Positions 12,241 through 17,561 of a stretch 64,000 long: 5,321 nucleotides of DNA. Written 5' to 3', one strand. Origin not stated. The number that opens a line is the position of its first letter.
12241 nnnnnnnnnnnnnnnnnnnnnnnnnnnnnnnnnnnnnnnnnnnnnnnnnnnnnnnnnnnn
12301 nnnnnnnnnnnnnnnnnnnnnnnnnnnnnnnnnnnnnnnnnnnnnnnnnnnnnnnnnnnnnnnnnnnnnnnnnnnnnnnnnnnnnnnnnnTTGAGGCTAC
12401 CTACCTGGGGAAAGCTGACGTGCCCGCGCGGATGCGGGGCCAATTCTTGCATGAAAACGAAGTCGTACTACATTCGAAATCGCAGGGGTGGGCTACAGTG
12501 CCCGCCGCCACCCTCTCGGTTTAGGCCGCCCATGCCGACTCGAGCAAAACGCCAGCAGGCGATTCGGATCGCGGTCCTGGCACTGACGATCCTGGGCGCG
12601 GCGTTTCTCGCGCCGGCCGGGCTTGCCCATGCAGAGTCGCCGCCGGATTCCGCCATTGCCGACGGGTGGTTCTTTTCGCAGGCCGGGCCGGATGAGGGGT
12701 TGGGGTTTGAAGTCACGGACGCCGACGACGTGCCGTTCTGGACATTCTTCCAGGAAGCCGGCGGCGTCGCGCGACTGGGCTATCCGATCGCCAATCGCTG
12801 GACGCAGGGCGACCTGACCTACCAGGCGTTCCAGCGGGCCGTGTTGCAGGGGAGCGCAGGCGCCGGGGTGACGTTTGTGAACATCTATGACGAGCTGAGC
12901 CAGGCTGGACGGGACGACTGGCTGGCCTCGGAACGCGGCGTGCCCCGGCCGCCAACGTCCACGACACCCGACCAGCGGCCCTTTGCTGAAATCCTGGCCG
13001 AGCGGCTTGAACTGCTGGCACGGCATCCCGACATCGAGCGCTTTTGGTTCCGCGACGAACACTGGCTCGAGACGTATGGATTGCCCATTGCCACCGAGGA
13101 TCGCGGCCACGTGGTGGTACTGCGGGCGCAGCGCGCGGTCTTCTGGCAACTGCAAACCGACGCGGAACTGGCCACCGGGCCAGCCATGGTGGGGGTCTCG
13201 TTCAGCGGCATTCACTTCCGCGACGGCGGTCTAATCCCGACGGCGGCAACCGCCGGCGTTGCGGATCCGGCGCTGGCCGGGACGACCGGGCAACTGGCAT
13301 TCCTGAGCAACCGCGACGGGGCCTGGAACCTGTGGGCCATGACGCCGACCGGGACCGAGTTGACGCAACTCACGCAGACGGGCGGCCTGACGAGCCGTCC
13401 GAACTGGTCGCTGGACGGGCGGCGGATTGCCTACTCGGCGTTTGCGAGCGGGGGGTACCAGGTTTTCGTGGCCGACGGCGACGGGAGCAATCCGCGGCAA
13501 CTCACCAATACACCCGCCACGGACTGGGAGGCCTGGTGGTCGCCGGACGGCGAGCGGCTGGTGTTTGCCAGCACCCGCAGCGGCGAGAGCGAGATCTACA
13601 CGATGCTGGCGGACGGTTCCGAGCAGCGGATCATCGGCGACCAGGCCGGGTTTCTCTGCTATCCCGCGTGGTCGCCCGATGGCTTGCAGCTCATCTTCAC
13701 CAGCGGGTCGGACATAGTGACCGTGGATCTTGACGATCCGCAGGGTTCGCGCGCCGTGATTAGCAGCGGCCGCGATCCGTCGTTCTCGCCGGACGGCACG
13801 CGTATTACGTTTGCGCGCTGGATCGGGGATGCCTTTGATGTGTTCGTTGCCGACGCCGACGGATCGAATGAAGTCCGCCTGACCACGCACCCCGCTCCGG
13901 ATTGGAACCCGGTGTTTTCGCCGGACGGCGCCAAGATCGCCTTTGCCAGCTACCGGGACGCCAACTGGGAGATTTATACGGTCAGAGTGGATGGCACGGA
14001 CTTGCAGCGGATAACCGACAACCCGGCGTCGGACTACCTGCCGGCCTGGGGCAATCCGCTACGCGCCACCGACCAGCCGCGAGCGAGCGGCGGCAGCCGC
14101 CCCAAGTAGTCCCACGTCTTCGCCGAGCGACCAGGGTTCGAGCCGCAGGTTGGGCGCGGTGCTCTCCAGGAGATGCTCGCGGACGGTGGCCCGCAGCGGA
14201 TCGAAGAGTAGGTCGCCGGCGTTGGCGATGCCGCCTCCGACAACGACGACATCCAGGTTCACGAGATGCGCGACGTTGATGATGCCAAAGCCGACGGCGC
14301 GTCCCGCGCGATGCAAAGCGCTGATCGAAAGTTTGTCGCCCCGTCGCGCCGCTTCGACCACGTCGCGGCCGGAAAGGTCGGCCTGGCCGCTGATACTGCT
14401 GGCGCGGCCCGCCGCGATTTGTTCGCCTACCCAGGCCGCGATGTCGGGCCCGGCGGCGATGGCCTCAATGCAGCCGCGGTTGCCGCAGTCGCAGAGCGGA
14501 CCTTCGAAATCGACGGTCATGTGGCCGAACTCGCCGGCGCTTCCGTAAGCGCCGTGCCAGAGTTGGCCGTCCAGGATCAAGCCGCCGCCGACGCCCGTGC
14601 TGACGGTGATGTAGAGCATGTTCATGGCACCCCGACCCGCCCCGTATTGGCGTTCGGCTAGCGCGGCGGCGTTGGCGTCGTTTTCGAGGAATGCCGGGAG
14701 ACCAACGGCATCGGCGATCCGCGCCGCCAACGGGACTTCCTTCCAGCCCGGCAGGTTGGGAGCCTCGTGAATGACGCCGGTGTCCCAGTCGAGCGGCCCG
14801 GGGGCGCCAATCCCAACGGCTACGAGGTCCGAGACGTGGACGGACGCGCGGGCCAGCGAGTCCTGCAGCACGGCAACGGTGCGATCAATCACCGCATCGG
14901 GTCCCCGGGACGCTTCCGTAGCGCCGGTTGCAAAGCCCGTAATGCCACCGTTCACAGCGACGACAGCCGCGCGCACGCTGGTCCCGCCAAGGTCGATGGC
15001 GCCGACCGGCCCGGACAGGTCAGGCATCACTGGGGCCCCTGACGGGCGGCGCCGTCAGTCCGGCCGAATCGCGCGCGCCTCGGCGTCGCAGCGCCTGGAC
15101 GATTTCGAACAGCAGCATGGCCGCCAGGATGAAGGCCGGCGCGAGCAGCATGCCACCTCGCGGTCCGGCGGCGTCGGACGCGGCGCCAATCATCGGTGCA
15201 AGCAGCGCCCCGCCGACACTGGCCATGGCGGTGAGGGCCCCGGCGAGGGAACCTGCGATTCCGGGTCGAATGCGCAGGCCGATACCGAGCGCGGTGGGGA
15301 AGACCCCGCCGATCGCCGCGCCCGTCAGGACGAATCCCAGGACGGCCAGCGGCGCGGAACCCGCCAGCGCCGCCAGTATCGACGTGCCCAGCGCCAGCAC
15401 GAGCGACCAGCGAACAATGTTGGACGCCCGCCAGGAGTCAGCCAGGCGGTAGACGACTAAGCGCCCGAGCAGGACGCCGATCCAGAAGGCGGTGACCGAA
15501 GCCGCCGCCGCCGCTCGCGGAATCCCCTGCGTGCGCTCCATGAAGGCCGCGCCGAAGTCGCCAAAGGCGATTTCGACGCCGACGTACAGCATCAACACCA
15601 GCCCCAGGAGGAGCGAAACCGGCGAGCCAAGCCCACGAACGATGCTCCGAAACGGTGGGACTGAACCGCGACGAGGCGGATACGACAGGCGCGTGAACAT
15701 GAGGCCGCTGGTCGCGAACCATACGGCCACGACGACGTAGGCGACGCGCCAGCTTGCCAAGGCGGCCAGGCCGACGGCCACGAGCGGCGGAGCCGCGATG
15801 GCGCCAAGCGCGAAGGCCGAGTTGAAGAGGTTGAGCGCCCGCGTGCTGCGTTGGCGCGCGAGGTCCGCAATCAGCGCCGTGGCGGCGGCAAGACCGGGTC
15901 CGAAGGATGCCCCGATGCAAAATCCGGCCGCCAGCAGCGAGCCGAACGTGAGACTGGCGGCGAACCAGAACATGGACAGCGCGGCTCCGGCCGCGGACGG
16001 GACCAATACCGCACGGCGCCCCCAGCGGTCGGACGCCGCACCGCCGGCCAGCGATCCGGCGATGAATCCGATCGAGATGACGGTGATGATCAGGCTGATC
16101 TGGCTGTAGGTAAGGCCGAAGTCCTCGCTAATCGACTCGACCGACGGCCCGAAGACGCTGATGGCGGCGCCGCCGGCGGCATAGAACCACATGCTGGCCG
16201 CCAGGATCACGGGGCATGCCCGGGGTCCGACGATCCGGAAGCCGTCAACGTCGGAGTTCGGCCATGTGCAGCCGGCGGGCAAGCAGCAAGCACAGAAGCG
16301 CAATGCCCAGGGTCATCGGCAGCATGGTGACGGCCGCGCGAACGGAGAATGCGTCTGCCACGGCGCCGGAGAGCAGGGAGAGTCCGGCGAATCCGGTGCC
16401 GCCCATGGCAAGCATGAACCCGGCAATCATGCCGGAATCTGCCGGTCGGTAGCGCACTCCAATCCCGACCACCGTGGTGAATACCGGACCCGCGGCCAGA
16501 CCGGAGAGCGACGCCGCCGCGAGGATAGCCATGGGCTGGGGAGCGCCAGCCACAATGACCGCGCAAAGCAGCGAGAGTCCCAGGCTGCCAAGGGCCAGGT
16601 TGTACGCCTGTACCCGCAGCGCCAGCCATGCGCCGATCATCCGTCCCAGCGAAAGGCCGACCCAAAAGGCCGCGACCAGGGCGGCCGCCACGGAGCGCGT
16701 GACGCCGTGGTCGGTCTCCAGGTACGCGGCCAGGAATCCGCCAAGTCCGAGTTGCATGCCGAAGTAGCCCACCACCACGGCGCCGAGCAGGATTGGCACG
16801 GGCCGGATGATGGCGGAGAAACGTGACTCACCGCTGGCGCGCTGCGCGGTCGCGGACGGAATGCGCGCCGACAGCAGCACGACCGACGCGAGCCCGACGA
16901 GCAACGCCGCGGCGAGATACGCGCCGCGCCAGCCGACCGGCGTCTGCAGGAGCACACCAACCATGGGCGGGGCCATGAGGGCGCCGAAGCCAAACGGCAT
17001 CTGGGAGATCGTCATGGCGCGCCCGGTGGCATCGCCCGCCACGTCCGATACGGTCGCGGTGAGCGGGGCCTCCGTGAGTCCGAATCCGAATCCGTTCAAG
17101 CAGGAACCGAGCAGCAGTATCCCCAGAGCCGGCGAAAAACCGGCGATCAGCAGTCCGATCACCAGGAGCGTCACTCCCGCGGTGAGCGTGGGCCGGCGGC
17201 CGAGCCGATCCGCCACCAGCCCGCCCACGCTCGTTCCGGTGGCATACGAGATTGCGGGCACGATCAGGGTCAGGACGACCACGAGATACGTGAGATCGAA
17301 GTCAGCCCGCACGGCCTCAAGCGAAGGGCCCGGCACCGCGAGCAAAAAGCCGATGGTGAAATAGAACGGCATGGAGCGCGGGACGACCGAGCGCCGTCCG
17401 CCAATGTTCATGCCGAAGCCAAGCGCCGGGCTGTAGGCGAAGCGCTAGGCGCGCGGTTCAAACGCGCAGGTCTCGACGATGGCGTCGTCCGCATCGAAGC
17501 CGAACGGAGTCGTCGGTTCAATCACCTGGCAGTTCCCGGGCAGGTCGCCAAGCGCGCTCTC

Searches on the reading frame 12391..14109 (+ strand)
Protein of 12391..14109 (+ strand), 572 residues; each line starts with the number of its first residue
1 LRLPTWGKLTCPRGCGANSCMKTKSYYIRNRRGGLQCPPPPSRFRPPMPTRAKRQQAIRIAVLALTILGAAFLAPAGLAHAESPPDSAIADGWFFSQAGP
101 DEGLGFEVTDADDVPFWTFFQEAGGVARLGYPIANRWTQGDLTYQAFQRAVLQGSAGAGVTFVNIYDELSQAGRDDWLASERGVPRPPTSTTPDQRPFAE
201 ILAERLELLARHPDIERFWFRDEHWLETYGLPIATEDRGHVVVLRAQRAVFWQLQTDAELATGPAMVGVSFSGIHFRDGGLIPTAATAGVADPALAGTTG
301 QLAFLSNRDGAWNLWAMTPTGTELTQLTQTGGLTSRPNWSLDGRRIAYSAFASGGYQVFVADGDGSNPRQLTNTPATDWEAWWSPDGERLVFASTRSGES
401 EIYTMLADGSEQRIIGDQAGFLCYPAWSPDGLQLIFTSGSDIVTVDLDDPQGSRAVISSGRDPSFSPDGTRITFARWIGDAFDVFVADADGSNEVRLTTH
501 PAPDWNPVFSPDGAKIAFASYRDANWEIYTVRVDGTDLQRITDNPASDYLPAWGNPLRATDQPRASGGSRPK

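Call 77: search_protein_families(library=pfam, proteins=[window:12391-14109:+], max_evalue=0.0001)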
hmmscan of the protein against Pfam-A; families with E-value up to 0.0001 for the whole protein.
window:12391-14109:+ (572 aa): 3 families
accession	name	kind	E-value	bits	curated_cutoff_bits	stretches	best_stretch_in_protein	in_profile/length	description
PF07676.18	PD40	-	1.6e-38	130.3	20.9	3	495-529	2-37/38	WD40-like Beta Propeller Repeat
PF00930.27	DPPIV_N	-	3.4e-09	36.3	22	0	381-411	106-136/354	Dipeptidyl peptidase IV (DPP IV) N-terminal region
PF25174.1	Beta-prop_THOC3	-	2.1e-05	24.1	305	0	308-476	67-232/272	THOC3 beta-propeller domain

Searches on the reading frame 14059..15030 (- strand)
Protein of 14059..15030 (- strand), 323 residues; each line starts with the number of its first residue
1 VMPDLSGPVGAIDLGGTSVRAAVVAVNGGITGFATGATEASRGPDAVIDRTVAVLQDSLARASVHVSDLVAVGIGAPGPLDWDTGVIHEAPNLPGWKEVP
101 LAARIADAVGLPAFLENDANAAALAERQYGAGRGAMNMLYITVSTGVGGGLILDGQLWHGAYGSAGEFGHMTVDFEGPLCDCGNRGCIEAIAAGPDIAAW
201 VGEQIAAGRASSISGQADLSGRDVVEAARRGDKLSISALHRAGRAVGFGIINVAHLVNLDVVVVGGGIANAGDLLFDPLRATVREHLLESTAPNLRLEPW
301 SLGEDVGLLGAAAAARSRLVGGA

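Call 50: search_protein_families(library=pfam, proteins=[window:14059-15030:-], max_evalue=0.001)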
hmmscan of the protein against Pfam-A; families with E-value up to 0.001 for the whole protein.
window:14059-15030:- (323 aa): 1 family
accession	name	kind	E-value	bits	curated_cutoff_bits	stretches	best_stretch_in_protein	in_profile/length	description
PF00480.26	ROK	-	4.2e-70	237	22.9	1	10-316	2-292/294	ROK family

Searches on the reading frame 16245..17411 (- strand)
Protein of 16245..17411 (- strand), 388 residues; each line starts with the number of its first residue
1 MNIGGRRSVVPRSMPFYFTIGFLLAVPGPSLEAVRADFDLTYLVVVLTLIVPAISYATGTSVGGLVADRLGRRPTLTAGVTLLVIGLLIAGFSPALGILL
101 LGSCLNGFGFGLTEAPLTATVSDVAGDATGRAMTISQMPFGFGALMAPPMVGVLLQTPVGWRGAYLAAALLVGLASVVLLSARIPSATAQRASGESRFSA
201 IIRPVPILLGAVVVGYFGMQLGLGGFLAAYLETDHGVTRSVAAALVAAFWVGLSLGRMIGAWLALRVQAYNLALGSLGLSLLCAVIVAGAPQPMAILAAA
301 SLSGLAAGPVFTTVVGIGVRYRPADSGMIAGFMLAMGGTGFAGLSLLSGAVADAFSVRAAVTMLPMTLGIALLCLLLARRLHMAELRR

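Call 50: search_protein_families(library=pfam, proteins=[window:16245-17411:-], max_evalue=0.001)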
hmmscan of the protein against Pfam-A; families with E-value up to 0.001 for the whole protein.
window:16245-17411:- (388 aa): 2 families
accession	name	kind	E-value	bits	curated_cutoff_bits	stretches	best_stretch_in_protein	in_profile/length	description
PF07690.21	MFS_1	-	2.1e-29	103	33.4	2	17-218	5-217/347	Major Facilitator Superfamily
PF00083.30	Sugar_tr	-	2.3e-08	33.8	22.3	1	48-164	51-173/452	Sugar (and other) transporter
